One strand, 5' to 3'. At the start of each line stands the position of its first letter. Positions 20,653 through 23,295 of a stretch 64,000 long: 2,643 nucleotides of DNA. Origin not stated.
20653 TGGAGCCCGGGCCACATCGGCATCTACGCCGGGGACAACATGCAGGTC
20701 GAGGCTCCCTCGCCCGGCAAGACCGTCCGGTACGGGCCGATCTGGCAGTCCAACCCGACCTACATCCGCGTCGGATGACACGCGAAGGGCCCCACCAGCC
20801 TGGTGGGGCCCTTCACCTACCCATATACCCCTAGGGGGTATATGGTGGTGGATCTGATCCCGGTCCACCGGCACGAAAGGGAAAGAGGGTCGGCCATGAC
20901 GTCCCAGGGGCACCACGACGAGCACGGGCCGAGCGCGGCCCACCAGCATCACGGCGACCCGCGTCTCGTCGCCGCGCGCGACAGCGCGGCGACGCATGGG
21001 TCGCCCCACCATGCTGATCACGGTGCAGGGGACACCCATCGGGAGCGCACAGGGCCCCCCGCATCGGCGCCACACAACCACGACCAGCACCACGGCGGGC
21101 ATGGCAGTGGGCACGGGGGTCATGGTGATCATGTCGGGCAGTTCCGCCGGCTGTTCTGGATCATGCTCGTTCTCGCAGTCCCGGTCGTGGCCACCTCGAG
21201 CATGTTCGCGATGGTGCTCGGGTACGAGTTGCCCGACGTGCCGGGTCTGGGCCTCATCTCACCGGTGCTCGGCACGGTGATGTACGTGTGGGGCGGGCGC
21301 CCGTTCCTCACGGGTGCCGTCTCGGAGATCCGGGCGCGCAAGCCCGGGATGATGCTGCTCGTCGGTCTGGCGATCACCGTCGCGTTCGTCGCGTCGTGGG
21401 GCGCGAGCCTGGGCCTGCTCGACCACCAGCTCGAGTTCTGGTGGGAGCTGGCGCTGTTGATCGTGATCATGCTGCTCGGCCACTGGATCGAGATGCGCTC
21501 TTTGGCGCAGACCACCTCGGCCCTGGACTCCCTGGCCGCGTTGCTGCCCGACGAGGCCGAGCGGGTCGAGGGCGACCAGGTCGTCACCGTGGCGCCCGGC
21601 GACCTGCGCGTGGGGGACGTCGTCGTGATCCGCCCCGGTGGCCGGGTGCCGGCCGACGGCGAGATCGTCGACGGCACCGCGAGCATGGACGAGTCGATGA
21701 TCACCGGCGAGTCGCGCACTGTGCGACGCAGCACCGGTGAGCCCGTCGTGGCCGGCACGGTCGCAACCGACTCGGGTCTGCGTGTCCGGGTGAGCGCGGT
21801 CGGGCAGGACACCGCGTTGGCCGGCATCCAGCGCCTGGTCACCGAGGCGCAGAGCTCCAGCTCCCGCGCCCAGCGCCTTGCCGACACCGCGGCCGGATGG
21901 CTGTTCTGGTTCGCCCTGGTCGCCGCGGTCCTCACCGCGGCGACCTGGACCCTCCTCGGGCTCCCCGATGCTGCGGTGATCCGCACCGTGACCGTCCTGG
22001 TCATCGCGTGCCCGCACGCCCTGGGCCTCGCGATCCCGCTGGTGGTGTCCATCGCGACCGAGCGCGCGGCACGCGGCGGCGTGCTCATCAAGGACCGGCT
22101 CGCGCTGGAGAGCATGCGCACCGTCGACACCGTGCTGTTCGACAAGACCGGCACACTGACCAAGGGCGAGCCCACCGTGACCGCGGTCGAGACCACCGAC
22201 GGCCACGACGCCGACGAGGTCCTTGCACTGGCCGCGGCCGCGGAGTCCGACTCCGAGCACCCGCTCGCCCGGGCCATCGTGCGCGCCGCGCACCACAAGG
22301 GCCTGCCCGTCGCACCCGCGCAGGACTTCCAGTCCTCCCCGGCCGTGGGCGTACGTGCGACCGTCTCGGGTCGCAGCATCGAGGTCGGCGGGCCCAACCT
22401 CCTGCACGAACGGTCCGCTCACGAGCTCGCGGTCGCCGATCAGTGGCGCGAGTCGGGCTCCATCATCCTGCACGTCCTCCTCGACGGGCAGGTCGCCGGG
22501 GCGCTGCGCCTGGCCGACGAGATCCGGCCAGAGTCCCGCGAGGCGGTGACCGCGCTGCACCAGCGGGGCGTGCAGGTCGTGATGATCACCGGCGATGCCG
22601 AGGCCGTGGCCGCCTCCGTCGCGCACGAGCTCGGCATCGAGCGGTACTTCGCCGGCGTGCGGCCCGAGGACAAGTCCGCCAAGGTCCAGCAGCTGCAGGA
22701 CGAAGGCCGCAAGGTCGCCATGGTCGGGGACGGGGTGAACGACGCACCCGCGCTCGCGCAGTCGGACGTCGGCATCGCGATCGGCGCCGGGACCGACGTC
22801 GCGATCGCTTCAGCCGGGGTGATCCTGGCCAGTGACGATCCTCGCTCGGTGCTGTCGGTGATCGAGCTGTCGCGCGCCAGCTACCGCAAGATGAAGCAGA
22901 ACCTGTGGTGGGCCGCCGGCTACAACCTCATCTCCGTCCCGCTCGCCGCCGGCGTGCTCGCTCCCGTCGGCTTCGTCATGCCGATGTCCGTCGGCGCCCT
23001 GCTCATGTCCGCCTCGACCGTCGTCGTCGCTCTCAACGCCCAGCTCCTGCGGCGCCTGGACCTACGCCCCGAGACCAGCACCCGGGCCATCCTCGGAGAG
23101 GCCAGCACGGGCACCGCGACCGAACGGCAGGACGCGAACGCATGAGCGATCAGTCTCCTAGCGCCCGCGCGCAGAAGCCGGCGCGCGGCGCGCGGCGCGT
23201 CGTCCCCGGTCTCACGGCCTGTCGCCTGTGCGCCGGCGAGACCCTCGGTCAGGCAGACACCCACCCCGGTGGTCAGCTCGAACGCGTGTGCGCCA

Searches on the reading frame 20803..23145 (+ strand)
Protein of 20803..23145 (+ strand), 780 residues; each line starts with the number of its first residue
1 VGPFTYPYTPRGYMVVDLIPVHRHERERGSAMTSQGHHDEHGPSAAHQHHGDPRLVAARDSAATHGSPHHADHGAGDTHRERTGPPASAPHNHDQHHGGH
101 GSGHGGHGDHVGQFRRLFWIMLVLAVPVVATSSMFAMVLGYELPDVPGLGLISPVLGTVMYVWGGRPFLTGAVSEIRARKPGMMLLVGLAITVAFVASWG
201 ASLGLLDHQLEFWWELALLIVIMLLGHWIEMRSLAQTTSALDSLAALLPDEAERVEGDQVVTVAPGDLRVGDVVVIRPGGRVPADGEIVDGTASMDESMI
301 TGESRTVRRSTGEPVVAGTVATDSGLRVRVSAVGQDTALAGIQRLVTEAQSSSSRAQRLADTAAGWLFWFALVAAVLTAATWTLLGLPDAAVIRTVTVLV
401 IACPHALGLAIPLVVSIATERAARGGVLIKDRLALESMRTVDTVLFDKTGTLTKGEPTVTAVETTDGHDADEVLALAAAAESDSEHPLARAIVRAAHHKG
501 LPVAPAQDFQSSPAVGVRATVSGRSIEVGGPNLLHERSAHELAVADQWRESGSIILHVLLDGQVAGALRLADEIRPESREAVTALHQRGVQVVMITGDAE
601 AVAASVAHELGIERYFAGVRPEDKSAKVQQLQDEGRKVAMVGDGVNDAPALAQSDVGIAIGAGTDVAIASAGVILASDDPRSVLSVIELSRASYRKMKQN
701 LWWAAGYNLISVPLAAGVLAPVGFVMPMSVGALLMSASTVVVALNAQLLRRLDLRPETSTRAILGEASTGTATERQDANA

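Call 91: search_protein_families(library=pfam, proteins=[window:20803-23145:+], max_evalue=0.00001)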
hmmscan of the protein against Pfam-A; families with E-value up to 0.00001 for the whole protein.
window:20803-23145:+ (780 aa): 4 families
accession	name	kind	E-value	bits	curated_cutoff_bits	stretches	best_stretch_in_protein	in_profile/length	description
PF00122.25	E1-E2_ATPase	-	2.7e-48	164.3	28.1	1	247-424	2-180/181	E1-E2 ATPase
PF00702.32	Hydrolase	-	2.4e-37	129.6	26.4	1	441-654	1-190/191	haloacid dehalogenase-like hydrolase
PF08282.18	Hydrolase_3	-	5.1e-07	30.1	20.9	0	631-687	199-255/255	haloacid dehalogenase-like hydrolase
PF12710.13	HAD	-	1.2e-06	29.5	27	1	574-651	86-188/189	haloacid dehalogenase-like hydrolase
